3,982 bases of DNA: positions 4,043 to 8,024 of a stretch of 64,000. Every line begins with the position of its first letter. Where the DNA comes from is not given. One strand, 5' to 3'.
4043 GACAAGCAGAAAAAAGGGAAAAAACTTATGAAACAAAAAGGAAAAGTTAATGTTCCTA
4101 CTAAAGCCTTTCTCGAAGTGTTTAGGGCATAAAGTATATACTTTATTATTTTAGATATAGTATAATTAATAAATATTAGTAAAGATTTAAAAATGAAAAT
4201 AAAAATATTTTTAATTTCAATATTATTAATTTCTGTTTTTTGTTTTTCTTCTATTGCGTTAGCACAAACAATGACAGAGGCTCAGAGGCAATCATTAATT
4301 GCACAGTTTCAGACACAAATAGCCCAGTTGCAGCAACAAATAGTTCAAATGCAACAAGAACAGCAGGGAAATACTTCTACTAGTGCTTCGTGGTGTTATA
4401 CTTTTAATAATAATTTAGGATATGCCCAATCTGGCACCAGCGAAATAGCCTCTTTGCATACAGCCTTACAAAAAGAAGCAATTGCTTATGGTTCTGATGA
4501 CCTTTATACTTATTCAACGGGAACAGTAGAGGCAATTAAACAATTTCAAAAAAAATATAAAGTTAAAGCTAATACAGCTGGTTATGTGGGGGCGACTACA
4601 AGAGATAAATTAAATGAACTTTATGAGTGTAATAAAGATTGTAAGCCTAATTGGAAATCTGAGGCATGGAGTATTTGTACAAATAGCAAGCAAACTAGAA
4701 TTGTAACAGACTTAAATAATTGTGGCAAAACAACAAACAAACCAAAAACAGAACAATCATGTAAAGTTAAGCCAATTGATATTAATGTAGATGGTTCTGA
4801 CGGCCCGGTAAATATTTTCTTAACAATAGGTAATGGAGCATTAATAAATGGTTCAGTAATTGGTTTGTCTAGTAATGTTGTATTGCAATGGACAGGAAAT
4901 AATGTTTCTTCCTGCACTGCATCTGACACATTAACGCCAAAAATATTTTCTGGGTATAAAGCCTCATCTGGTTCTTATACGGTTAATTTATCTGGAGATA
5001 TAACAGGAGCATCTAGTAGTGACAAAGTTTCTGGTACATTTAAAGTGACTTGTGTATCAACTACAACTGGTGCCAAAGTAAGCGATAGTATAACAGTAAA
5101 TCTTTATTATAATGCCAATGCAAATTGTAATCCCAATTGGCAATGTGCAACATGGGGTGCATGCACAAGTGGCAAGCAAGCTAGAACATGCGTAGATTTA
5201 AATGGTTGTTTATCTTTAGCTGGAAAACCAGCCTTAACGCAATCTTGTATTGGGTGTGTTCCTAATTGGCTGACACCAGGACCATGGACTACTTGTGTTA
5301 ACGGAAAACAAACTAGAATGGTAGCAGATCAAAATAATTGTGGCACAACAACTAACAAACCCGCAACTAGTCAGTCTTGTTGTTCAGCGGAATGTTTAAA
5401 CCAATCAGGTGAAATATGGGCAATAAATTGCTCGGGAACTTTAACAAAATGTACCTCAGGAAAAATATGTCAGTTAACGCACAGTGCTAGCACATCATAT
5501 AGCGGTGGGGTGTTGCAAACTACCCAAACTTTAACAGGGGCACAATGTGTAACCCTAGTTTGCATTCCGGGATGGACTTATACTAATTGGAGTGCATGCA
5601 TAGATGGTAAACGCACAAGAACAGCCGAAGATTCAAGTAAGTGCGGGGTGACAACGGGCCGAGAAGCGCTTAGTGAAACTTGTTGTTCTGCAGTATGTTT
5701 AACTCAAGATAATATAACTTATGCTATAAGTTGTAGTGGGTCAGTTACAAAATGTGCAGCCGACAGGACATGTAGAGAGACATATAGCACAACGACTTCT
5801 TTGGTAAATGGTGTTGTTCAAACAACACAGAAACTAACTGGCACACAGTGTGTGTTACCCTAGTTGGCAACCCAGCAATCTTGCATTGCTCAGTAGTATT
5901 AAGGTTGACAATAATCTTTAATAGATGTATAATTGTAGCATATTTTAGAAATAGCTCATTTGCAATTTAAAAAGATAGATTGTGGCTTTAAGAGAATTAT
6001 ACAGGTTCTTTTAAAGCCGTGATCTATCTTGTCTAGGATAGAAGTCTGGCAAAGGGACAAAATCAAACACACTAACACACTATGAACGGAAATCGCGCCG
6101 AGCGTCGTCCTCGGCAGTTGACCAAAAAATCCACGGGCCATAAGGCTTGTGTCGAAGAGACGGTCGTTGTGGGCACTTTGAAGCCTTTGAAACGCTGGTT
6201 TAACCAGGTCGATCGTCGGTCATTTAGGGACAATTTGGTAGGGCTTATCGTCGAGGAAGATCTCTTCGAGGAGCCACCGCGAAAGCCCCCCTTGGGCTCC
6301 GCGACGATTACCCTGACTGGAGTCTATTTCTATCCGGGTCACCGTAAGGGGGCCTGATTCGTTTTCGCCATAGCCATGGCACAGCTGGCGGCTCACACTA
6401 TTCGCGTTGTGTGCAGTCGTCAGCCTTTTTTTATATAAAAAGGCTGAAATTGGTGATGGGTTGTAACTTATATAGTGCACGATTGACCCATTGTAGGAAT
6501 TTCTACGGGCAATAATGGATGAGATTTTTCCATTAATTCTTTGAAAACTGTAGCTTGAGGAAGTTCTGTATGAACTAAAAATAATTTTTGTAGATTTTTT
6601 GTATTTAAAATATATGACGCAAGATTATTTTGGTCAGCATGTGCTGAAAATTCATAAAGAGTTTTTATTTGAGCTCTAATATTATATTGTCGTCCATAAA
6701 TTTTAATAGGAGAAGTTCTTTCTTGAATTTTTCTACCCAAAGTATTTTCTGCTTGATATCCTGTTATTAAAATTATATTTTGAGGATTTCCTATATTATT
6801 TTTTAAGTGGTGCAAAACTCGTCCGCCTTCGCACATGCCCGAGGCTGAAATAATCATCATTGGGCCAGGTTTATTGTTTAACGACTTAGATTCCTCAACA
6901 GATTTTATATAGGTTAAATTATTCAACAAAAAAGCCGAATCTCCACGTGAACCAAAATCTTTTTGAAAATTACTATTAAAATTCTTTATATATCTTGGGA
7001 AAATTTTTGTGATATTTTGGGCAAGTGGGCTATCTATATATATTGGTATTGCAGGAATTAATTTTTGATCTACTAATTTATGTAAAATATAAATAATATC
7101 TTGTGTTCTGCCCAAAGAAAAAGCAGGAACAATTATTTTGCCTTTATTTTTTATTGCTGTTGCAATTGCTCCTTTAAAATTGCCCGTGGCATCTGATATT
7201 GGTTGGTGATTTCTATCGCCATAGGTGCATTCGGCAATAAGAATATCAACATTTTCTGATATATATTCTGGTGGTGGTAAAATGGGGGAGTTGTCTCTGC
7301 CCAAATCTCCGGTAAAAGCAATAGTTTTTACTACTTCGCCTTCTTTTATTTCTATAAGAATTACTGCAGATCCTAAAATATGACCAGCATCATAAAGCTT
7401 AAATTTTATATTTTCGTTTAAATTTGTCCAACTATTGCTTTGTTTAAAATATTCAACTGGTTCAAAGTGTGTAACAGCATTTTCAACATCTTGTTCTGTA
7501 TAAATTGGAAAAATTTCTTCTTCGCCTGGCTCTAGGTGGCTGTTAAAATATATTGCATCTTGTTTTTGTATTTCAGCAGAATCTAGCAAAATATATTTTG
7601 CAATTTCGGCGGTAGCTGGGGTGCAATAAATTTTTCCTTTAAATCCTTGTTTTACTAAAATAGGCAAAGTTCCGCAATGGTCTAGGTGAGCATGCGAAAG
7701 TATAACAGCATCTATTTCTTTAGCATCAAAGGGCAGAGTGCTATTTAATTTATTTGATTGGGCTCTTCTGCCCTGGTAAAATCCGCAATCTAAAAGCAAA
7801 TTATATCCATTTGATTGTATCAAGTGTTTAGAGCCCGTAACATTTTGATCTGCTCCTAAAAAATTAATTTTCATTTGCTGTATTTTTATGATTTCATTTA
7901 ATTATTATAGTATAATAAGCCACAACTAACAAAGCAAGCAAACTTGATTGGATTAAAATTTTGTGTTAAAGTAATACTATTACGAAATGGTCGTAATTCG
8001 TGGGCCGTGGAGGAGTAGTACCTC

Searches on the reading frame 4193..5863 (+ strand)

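Call 51: search_protein_families(library=pfam, proteins=[window:4193-5863:+], max_evalue=1)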
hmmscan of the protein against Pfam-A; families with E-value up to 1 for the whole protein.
window:4193-5863:+ (556 aa): 6 families
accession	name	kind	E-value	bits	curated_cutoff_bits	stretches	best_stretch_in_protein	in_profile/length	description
PF14282.11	FlxA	-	7.4e-05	23.2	26.3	1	25-65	40-80/101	FlxA-like protein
PF11068.13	YlqD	-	0.00026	21.8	27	1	20-61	6-47/131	YlqD protein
PF04885.19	Stig1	-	0.00074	20.4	24.1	2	366-428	19-79/85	Stigma-specific STIG1-like protein family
PF01471.23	PG_binding_1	-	0.0026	18.3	23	1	105-140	24-57/57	Putative peptidoglycan binding domain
PF01594.21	AI-2E_transport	-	0.12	11.9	34.3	1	5-67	53-110/327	AI-2E family transporter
PF04977.20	DivIC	-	0.42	10.9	28.9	1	14-58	3-48/80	Septum formation initiator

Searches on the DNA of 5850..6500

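Call 58: search_rna_families(source=window, start=5850, end=6500, threshold=evalue, max_evalue=5)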
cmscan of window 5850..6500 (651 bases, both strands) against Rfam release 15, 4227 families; matches with E-value up to 5: 3.
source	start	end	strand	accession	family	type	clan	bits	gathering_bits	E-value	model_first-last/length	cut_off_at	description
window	5961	6044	+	RF04174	MIR4208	Gene; miRNA;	-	19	140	3.3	1-191/191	no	MIR4208 microRNA precursor family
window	5975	6027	+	RF04262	MIR1319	Gene; miRNA;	-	18.4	116.6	1.6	1-119/119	no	MIR1319 microRNA precursor family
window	5960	6023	-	RF00032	Histone3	Cis-reg;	-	15.5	34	0.38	1-46/46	no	Histone 3' UTR stem-loop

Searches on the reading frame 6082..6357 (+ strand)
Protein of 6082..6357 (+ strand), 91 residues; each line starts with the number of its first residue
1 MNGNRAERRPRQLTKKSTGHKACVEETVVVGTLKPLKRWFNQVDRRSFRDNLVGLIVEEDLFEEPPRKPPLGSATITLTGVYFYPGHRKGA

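Call 51: search_protein_families(library=pfam, proteins=[window:6082-6357:+], max_evalue=1)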
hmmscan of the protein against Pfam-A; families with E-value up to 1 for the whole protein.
window:6082-6357:+ (91 aa): 0 families

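Call 52: search_protein_families(library=phrogs, proteins=[window:6082-6357:+], max_evalue=1)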
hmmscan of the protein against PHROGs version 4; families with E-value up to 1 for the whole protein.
window:6082-6357:+ (91 aa): 0 families

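Call 53: search_protein_families(library=padloc, proteins=[window:6082-6357:+], max_evalue=1)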
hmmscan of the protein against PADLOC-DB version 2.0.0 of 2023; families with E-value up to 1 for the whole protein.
window:6082-6357:+ (91 aa): 0 families

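Call 54: search_protein_families(library=ncbifam, proteins=[window:6082-6357:+], max_evalue=1)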
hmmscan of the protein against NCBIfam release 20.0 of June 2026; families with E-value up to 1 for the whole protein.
window:6082-6357:+ (91 aa): 0 families

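Call 56: list_cluster_members(proteins=[window:6082-6357:+, window:32107-32256:-])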
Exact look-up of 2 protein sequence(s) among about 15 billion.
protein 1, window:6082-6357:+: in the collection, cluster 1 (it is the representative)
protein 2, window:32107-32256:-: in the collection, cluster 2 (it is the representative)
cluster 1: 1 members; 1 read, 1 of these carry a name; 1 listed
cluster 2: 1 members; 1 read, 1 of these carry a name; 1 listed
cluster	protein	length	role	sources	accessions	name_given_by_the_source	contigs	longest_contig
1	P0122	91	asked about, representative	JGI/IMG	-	hypothetical protein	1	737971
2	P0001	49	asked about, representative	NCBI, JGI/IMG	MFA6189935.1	MAG: hypothetical protein WC711_00245 [Candidatus Staskawiczbacteria bacterium] | hypothetical protein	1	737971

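Call 60: find_related_loci(query=window:6082-6357:+, collection=viral_contigs, flank=3000)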
Query window:6082-6357:+ (91 aa) in viral_contigs; peptide patterns used: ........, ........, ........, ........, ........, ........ (x = any residue, [..] = any of these).
8 stretches matched a pattern, but none encodes a relative of the query by tblastn (E <= 1e-3).

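Call 63: find_related_loci(query=window:6082-6357:+, collection=metagenome_contigs, flank=3000)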
Query window:6082-6357:+ (91 aa) in metagenome_contigs; peptide patterns used: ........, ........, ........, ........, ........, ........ (x = any residue, [..] = any of these).
242 stretches matched a pattern, but none encodes a relative of the query by tblastn (E <= 1e-3).

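Call 93: search_dna_similar(query=window:6082-6357:+, collection=plasmids, mode=protein, max_evalue=1, max_rows=5)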
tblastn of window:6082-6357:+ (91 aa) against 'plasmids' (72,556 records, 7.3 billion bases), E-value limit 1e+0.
Records with a match: 4; places in all: 4; records where one place covers at least 80% of the query: 0.
Best place of each record, by identity: <60% 4.
By first word of the organism name: Roseomonas 4.
By predicted mobility (MOB-suite, as given by PLSDB): non-mobilizable 4.
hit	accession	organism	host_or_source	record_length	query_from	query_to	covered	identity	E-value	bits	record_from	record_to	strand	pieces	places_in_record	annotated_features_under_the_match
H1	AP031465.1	Roseomonas mucosa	Homo sapiens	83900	28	88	67%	39.7%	1e-1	37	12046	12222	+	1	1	hypothetical protein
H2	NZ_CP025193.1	Roseomonas mucosa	Homo sapiens,clinical, human skin, ...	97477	28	88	67%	39.7%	1e-1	37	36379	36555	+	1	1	none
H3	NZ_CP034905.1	Roseomonas mucosa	Homo sapiens,tissue sample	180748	28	88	67%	39.7%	1e-1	37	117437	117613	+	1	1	none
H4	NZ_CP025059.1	Roseomonas mucosa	Homo sapiens,Clinical, healthy, human ...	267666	28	88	67%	39.7%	1e-1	37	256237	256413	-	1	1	none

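Call 94: get_annotated_region(hit=H1, flank=2500)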
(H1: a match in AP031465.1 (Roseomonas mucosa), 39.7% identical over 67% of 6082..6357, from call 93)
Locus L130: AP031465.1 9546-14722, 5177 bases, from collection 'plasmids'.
description: Roseomonas mucosa NBRC 115778 plasmid pSKB0092-3 DNA, complete sequence
organism: Roseomonas mucosa (NCBI taxid 207340)
taxonomy: Bacteria; Pseudomonadota; Alphaproteobacteria; Rhodospirillales; Acetobacteraceae; Roseomonas; Roseomonas mucosa
host: -; source: Homo sapiens; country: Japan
typing (MOB-suite, as given by PLSDB): non-mobilizable
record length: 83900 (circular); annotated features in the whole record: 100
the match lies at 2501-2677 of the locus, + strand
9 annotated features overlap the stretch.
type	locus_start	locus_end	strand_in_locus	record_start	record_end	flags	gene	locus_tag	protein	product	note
CDS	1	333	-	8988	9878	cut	-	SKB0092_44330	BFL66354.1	plasmid partitioning protein RepB C-terminal domain-containing protein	-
CDS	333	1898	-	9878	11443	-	-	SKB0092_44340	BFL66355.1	recombinase family protein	-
CDS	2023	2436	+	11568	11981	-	-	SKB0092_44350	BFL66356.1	hypothetical protein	-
CDS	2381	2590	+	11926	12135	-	-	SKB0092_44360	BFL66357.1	hypothetical protein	-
CDS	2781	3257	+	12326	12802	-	-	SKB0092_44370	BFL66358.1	hypothetical protein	-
CDS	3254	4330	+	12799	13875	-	-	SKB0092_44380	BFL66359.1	hypothetical protein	-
CDS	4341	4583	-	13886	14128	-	-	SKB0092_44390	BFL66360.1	hypothetical protein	-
CDS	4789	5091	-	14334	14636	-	-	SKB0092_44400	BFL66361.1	CcdB family protein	-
CDS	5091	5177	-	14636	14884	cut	-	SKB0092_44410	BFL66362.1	hypothetical protein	-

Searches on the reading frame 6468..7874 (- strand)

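Call 51: search_protein_families(library=pfam, proteins=[window:6468-7874:-], max_evalue=1)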
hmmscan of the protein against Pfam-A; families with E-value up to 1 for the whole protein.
window:6468-7874:- (468 aa): 9 families
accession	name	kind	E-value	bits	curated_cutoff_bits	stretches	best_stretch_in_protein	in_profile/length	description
PF10996.14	Beta-Casp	-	1.5e-39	135.7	27.7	1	257-383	1-120/120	Beta-Casp domain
PF16661.11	Lactamase_B_6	-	3.7e-15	56.3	27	1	18-183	1-158/193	Metallo-beta-lactamase superfamily domain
PF00753.33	Lactamase_B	-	8.5e-13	49.1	22.7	1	18-106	10-96/196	Metallo-beta-lactamase superfamily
PF12706.13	Lactamase_B_2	-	6.5e-11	42.6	27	1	25-94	2-72/200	Beta-lactamase superfamily domain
PF07521.17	RMMBL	-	6.3e-10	39.3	21.6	1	397-452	2-57/63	Zn-dependent metallo-hydrolase RNA specificity domain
PF19583.5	ODP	-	0.0026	18.1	27.2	1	15-104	4-91/194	ODP family beta lactamase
PF13483.12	Lactamase_B_3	-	0.0042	17.5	24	1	17-71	10-54/160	Beta-lactamase superfamily domain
PF23023.1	Anti-Pycsar_Apyc1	-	0.0042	17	50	1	16-70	22-70/250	Anti-Pycsar protein Apyc1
PF24133.1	DUF7400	-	0.029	13.9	27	1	395-458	119-181/262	Domain of unknown function (DUF7400)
